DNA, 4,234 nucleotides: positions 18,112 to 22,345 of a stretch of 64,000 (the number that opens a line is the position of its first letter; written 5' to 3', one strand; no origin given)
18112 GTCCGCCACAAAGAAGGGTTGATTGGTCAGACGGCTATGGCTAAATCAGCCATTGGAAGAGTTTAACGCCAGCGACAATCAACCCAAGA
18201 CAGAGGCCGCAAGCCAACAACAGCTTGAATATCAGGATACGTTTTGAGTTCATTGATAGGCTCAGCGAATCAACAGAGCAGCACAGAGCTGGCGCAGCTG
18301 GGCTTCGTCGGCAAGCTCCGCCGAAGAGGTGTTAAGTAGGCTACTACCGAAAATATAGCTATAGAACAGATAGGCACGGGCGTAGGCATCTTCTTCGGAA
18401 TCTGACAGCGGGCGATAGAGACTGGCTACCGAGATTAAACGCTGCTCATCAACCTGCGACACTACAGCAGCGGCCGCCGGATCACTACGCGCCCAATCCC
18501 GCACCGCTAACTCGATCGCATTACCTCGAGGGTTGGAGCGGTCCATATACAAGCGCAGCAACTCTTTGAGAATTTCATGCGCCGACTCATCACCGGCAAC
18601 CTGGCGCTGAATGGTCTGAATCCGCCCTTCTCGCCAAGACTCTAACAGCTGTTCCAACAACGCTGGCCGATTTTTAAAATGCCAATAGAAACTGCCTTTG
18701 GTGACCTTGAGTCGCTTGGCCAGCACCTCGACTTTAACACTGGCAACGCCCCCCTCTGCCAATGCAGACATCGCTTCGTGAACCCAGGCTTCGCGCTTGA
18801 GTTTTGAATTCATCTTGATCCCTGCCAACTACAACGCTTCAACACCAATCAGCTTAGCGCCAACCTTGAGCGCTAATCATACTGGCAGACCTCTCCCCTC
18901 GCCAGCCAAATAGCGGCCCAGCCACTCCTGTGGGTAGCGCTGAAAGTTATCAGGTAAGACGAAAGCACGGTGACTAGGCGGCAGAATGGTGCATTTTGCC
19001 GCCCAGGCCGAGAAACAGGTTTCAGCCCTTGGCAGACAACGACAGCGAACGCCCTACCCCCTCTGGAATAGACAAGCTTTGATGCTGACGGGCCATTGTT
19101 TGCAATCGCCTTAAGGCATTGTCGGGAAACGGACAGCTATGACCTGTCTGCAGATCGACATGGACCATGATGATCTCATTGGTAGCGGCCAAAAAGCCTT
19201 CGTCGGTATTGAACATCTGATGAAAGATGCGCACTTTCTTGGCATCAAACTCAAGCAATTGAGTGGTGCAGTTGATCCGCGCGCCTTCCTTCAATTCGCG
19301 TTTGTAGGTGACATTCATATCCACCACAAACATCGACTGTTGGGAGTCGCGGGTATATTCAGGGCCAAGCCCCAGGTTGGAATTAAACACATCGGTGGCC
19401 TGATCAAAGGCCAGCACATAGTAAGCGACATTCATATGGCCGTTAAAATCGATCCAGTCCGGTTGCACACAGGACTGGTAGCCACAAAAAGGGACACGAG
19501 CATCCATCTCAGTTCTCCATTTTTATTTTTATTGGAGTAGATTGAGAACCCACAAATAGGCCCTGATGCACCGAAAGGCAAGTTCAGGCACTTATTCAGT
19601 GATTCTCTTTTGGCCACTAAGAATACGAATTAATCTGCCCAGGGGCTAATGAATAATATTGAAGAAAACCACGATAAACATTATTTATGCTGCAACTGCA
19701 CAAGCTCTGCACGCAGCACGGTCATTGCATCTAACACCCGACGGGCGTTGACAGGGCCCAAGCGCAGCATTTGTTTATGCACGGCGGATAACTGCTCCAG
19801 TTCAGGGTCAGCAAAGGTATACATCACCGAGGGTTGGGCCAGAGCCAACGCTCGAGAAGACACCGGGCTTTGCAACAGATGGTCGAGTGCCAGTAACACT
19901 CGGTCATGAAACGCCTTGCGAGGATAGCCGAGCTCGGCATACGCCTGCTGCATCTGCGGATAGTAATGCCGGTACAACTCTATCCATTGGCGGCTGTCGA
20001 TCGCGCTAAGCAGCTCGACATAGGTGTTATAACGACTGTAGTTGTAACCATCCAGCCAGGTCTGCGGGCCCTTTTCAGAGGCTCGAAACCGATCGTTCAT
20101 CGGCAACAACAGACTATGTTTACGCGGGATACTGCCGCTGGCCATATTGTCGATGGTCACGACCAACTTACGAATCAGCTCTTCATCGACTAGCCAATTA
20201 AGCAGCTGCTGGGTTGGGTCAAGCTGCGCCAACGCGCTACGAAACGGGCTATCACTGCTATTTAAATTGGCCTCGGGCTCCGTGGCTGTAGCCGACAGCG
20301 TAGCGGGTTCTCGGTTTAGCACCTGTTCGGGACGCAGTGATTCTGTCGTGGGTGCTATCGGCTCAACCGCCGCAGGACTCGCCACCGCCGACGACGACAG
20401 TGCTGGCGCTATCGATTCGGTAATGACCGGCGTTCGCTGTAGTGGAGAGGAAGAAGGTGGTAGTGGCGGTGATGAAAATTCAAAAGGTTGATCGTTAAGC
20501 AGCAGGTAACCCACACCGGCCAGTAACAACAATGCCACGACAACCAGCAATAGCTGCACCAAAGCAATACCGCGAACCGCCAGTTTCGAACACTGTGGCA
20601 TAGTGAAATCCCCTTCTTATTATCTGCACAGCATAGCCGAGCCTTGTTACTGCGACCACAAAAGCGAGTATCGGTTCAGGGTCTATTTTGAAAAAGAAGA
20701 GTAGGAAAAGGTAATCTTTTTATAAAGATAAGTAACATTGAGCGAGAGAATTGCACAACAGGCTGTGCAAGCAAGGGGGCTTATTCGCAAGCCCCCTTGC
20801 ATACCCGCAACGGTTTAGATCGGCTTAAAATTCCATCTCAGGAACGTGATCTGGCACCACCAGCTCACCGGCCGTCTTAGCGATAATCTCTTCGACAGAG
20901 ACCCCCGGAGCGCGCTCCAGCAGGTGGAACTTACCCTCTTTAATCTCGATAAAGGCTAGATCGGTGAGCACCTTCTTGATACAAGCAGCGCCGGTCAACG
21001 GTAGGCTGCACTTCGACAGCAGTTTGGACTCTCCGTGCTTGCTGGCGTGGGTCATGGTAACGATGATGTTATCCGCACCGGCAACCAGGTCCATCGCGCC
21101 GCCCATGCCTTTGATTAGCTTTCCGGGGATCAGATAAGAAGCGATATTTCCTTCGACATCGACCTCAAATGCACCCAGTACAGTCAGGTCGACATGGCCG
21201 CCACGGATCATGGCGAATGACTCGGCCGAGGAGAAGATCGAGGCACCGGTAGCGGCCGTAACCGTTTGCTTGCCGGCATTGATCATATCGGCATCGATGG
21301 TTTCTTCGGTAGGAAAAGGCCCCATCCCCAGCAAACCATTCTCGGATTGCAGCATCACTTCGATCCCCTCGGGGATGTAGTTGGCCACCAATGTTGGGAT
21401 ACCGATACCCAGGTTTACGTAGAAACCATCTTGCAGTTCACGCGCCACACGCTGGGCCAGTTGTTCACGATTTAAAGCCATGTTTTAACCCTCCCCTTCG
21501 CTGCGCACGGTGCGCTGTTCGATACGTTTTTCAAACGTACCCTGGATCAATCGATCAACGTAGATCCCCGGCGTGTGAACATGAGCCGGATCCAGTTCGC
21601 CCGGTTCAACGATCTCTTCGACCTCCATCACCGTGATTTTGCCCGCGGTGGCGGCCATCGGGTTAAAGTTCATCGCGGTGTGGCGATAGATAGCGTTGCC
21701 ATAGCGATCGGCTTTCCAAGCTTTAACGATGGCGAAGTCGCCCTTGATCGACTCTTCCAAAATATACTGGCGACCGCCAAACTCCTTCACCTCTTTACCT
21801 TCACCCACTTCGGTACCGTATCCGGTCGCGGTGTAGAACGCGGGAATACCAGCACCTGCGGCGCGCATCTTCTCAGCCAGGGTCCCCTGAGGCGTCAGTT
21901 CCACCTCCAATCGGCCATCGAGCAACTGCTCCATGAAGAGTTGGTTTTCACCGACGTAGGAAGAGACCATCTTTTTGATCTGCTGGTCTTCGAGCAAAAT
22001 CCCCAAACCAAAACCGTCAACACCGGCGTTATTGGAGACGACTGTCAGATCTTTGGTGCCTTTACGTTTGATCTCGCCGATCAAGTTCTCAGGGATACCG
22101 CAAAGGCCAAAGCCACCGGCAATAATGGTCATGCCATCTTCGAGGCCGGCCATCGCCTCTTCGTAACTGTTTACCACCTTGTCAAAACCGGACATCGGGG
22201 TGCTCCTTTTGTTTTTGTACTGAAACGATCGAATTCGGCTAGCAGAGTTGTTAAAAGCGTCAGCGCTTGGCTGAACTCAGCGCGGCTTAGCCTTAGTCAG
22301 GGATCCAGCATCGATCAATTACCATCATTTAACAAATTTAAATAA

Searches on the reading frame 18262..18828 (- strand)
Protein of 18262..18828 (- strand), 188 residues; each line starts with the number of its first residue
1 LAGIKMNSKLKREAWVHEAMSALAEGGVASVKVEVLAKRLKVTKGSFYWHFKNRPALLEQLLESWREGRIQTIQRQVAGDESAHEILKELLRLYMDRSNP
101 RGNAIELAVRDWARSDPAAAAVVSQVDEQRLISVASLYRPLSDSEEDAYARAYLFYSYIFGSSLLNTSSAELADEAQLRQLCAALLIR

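Call 80: search_protein_families(library=ncbifam, proteins=[window:18262-18828:-], max_evalue=0.001)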
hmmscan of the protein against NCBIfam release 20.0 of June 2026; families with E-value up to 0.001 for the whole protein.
window:18262-18828:- (188 aa): 16 families
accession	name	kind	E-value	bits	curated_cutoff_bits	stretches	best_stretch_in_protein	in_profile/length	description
NF010319.1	PRK13756.1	equivalog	9.5e-10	38.6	265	1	9-63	1-55/199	tetracycline resistance transcriptional repressor TetR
NF051852.1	efflux_TF_MtrR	exception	1.1e-09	38.4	280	1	3-91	3-92/205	multidrug efflux system transcriptional repressor MtrR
NF050111.1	TransRegSACE7040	equivalog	1.3e-09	38.2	250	1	11-155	2-146/186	SACE_7040 family transcriptional regulator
NF007949.0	PRK10668.1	equivalog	4.2e-08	32.9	271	1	8-91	9-93/216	multidrug efflux transporter transcriptional repressor AcrR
NF053878.1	FATransRegFadRBac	equivalog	3.8e-07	30.1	200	1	11-96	4-89/190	fatty acid metabolism transcriptional regulator FadR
NF007430.0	PRK09975.1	equivalog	4.1e-07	29.4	274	1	8-79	9-79/220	acrEF/envCD operon transcriptional regulator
NF041196.1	ScbR_bind_reg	equivalog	4.3e-07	30.3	150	1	12-96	8-92/191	ScbR family autoregulator-binding transcription factor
NF051457.1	acryl_TF_AcuR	equivalog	1.6e-06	27.5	247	1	11-79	18-86/204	acrylate utilization transcriptional regulator AcuR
TIGR03384.1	betaine_BetI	equivalog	3.6e-06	26.8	201.3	1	8-143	6-144/189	choline-binding transcriptional repressor BetI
NF058643.1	TranRegCurRPseudo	equivalog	8.1e-06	25.6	300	1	18-102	15-100/193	TetR family transcriptional repressor CurR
NF001978.0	PRK00767.1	equivalog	2.4e-05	24.2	118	1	8-143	7-146/197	transcriptional regulator BetI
NF033703.1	transcr_KstR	equivalog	0.00014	21.5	280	1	16-128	12-125/185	cholesterol catabolism transcriptional regulator KstR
NF047866.1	TF_DicD_YjdC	equivalog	0.00015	21.9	240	1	11-91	2-81/191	division control transcriptional repressor DicD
NF008647.0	PRK11640.1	equivalog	0.00024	21.3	267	1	11-91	2-81/191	transcriptional regulator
NF037937.1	septum_RefZ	equivalog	0.00031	20.7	180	1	15-95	4-86/195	forespore capture DNA-binding protein RefZ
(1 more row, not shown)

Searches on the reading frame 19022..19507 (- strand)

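Call 87: search_protein_families(library=pfam, proteins=[window:19022-19507:-], max_evalue=0.00001)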
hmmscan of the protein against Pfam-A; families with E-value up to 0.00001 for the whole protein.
window:19022-19507:- (161 aa): 2 families
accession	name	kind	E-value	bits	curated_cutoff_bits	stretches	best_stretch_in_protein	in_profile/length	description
PF13279.12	4HBT_2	-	5.7e-32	111.2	25.5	1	14-135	1-122/122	Thioesterase-like superfamily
PF03061.28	4HBT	-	2.3e-06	28.2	20.6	1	22-103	1-75/79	Thioesterase superfamily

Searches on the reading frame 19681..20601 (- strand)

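Call 87: search_protein_families(library=pfam, proteins=[window:19681-20601:-], max_evalue=0.00001)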
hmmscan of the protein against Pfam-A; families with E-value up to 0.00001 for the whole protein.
window:19681-20601:- (306 aa): 1 family
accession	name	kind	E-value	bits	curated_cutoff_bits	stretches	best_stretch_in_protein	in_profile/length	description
PF11219.13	DUF3014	-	1.4e-51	175.2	25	1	142-297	1-156/156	Protein of unknown function (DUF3014)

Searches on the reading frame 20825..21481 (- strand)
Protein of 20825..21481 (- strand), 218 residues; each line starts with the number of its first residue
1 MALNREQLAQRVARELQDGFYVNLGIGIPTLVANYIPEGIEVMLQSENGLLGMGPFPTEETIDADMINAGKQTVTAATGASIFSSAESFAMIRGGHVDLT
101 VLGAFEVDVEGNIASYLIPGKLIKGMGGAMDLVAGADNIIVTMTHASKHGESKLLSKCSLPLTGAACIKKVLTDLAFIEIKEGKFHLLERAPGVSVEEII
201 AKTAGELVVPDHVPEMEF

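Call 87: search_protein_families(library=pfam, proteins=[window:20825-21481:-], max_evalue=0.00001)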
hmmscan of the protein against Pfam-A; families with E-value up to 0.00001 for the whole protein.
window:20825-21481:- (218 aa): 1 family
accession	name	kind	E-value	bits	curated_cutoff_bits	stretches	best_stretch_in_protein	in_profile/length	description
PF01144.29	CoA_trans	-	1.8e-46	158.7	23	1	6-201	2-216/217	Coenzyme A transferase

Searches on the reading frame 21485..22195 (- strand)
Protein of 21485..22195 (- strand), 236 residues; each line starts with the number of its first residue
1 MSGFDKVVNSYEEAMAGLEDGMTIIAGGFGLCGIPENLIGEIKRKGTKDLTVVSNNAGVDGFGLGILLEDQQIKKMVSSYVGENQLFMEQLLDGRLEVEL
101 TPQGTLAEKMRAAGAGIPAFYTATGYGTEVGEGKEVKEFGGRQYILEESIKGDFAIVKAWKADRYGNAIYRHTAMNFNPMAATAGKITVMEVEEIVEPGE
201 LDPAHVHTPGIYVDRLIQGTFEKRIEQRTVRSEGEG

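Call 87: search_protein_families(library=pfam, proteins=[window:21485-22195:-], max_evalue=0.00001)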
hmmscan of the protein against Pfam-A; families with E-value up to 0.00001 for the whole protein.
window:21485-22195:- (236 aa): 1 family
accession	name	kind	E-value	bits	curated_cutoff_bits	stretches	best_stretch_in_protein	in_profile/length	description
PF01144.29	CoA_trans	-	4.5e-76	255.5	23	1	10-217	3-215/217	Coenzyme A transferase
